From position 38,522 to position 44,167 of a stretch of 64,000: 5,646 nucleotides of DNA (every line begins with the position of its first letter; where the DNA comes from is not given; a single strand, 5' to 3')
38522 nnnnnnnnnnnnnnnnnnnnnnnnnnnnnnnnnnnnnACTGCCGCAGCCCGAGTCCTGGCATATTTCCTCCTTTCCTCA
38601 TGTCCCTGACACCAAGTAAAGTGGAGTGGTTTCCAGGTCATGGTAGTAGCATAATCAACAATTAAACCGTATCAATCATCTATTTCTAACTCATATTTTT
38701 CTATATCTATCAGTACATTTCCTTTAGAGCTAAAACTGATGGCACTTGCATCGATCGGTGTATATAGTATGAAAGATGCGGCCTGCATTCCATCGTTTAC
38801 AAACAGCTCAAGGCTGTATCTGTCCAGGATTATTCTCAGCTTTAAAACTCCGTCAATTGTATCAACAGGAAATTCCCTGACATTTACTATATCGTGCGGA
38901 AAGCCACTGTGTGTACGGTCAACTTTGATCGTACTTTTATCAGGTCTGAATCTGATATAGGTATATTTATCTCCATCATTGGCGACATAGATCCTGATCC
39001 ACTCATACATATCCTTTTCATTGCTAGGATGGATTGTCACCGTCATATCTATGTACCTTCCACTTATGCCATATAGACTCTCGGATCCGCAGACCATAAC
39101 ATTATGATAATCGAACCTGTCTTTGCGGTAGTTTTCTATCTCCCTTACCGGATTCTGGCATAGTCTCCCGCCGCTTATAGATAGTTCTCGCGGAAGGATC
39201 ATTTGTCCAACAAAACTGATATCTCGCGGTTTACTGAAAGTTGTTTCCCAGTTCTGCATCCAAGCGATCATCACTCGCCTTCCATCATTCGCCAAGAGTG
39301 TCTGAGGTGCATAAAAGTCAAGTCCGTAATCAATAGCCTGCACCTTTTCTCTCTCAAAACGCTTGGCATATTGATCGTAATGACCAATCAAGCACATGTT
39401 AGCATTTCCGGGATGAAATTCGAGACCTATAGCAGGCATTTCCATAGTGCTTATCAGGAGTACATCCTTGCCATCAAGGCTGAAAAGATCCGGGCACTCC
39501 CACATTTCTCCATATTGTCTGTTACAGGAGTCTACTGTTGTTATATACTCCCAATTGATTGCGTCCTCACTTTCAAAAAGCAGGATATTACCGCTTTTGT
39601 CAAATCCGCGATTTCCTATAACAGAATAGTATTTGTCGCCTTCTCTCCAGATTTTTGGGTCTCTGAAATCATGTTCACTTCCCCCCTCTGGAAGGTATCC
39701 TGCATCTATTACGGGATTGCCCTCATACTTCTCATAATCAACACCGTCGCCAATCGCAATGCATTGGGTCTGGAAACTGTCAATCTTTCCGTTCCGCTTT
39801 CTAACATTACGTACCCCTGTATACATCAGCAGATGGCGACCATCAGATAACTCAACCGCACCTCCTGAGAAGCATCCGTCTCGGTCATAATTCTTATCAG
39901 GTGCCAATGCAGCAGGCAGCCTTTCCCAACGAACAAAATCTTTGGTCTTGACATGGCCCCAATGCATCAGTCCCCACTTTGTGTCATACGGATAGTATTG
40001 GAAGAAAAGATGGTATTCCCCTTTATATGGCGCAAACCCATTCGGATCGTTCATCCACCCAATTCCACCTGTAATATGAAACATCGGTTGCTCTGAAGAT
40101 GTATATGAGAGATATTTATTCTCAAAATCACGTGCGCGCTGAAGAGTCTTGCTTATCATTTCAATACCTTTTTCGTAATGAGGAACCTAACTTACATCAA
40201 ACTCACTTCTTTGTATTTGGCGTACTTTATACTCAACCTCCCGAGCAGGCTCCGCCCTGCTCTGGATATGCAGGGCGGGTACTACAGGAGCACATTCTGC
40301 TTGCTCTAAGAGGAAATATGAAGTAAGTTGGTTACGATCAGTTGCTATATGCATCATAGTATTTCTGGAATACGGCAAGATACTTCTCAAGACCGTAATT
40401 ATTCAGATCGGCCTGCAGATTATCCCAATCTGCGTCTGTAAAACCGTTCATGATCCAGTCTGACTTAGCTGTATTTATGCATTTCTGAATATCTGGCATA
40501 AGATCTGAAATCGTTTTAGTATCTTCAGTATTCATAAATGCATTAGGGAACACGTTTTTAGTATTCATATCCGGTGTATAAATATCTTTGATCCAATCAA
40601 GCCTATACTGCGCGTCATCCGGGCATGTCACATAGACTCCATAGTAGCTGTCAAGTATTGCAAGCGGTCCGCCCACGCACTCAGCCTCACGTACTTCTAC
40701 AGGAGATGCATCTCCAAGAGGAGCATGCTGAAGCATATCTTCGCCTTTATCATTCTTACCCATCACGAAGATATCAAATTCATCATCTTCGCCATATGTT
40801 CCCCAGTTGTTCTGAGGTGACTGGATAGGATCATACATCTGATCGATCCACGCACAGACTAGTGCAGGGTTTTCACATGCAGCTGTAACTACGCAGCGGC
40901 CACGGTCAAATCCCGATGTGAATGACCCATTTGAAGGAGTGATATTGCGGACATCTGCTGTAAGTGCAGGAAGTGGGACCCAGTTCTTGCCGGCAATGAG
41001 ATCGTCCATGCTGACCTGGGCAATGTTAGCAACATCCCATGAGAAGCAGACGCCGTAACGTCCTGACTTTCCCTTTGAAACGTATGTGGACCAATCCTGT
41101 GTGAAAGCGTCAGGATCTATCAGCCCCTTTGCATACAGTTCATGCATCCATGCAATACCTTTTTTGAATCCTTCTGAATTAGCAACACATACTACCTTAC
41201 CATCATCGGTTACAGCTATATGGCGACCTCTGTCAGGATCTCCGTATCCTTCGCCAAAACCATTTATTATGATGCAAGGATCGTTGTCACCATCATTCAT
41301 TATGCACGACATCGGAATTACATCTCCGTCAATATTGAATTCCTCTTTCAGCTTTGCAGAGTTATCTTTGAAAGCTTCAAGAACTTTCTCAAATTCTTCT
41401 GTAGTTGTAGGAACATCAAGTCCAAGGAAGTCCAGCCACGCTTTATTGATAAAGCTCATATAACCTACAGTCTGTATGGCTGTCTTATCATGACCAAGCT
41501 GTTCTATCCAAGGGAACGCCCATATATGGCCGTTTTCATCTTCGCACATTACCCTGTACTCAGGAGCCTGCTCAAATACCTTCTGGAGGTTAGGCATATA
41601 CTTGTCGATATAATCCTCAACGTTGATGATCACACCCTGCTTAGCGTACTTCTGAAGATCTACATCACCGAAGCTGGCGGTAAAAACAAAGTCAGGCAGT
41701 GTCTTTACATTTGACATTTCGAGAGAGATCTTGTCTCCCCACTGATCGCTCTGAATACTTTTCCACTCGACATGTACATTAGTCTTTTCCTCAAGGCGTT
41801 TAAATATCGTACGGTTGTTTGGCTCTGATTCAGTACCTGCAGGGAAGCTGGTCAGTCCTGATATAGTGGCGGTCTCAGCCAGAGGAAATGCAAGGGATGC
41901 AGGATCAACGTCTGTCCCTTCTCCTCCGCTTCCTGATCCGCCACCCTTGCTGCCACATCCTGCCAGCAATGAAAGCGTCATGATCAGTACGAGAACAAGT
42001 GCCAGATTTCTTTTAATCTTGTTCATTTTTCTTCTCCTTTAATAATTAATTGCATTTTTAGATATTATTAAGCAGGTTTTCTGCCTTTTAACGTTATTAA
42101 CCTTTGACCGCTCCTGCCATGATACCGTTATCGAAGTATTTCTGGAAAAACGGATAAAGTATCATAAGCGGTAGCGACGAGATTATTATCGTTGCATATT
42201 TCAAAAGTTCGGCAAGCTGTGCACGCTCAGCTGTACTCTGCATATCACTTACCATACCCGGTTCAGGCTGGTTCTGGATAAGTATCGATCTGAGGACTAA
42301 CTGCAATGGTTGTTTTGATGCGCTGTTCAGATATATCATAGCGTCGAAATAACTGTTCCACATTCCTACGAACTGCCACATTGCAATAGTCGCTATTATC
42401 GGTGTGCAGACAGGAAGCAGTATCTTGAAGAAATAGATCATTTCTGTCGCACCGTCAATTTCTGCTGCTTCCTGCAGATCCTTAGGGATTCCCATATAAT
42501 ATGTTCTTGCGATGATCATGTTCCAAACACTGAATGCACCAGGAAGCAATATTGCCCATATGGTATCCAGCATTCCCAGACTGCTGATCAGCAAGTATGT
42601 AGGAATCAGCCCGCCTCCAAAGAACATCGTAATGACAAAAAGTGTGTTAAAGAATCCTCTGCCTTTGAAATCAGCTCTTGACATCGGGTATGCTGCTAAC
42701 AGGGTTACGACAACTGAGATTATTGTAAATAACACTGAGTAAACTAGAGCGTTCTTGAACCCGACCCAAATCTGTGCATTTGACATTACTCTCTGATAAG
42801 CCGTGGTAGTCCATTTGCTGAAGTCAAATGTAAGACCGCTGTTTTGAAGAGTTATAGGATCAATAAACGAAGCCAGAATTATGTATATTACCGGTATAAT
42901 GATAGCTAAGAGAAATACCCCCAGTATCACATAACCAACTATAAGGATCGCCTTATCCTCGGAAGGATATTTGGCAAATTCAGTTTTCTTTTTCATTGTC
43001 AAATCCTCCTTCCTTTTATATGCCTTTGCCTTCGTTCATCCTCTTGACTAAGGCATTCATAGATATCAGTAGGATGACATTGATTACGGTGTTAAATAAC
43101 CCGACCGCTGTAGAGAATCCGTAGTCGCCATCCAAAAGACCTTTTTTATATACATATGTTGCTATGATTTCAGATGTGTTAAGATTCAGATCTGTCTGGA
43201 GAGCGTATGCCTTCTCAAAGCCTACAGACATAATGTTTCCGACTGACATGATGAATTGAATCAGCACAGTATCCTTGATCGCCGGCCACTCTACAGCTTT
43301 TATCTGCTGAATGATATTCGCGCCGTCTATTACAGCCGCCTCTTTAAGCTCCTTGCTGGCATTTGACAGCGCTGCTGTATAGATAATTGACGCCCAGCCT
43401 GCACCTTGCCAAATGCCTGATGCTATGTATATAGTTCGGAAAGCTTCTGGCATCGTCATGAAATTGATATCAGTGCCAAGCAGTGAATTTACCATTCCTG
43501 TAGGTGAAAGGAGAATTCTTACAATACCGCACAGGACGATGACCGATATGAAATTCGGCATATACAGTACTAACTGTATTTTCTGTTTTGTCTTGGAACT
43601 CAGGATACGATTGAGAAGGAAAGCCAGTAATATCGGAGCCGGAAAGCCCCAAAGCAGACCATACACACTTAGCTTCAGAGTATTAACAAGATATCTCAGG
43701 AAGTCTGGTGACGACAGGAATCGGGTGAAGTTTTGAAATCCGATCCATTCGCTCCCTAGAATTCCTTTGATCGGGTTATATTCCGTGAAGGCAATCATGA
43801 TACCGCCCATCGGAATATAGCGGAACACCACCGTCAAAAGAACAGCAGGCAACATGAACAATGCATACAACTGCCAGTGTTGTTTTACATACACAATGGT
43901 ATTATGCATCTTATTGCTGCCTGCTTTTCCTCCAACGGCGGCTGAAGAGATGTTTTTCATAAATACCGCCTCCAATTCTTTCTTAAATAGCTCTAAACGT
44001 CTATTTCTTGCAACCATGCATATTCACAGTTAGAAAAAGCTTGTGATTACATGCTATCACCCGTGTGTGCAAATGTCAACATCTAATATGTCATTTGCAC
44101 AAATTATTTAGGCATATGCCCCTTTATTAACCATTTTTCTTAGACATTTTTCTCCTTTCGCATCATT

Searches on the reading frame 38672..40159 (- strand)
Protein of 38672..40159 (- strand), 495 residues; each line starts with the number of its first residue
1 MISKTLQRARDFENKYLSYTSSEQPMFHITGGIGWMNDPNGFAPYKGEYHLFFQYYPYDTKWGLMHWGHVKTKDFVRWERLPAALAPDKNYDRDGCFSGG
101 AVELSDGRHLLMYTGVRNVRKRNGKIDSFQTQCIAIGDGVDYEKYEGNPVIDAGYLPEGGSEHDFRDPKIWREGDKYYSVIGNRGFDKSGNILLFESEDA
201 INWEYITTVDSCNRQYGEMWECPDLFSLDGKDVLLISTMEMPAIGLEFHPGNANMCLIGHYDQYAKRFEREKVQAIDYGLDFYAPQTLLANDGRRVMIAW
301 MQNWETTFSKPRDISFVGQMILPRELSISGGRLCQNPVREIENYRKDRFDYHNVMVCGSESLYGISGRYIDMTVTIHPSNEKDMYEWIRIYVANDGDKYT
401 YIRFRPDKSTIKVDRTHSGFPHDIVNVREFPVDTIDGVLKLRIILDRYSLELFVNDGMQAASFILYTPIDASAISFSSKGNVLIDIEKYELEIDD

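Call 94: search_protein_families(library=pfam, proteins=[window:38672-40159:-], max_evalue=0.00001)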
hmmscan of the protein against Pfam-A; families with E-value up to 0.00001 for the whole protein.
window:38672-40159:- (495 aa): 2 families
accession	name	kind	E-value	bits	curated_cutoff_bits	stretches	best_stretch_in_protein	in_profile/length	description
PF00251.26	Glyco_hydro_32N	-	5.8e-92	309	22.1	1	28-337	1-307/307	Glycosyl hydrolases family 32 N-terminal domain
PF08244.19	Glyco_hydro_32C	-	2.9e-18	66.8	21.9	1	340-481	1-147/158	Glycosyl hydrolases family 32 C terminal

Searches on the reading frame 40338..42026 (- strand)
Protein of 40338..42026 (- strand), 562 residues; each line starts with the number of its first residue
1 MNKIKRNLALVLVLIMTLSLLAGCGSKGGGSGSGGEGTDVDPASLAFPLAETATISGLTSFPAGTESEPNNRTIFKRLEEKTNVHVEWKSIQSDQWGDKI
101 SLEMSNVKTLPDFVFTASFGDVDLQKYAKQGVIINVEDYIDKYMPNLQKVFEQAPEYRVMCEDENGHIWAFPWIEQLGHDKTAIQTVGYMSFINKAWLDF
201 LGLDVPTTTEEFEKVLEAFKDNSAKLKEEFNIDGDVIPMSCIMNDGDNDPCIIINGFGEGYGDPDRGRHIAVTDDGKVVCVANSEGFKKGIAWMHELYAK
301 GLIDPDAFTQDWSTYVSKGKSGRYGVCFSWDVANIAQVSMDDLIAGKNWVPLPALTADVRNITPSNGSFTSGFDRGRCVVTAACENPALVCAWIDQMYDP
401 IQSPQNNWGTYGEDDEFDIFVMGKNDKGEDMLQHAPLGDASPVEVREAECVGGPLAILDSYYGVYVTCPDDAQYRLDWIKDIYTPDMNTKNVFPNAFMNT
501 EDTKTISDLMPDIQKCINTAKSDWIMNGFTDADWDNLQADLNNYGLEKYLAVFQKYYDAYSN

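Call 94: search_protein_families(library=pfam, proteins=[window:40338-42026:-], max_evalue=0.00001)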
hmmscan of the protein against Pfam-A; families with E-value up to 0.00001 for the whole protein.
window:40338-42026:- (562 aa): 2 families
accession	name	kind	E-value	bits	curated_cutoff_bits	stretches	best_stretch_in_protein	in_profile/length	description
PF01547.30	SBP_bac_1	-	2.4e-11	44.7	26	1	75-360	14-276/307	Bacterial extracellular solute-binding protein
PF13416.11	SBP_bac_8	-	6.1e-10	39.8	27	1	74-389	2-234/279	Bacterial extracellular solute-binding protein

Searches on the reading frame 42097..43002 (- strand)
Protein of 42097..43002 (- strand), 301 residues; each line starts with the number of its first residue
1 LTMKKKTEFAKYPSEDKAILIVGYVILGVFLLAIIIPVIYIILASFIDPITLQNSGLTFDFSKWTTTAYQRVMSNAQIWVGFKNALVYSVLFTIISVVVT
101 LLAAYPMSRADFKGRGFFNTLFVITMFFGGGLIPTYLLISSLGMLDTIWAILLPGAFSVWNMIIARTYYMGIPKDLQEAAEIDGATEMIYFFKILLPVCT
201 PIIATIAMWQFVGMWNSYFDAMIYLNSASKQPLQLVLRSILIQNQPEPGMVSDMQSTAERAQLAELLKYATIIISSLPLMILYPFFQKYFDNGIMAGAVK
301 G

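Call 94: search_protein_families(library=pfam, proteins=[window:42097-43002:-], max_evalue=0.00001)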
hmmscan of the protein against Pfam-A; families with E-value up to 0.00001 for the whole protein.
window:42097-43002:- (301 aa): 1 family
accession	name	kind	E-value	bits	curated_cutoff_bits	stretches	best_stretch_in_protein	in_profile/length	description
PF00528.27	BPD_transp_1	-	5.1e-10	39.8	26.4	1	98-294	3-182/184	Binding-protein-dependent transport system inner membrane component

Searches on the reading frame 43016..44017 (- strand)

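Call 94: search_protein_families(library=pfam, proteins=[window:43016-44017:-], max_evalue=0.00001)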
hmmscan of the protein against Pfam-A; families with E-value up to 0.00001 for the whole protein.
window:43016-44017:- (333 aa): 1 family
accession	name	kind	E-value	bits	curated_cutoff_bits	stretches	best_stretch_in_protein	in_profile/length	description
PF00528.27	BPD_transp_1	-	1.6e-11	44.7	26.4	1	124-328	1-183/184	Binding-protein-dependent transport system inner membrane component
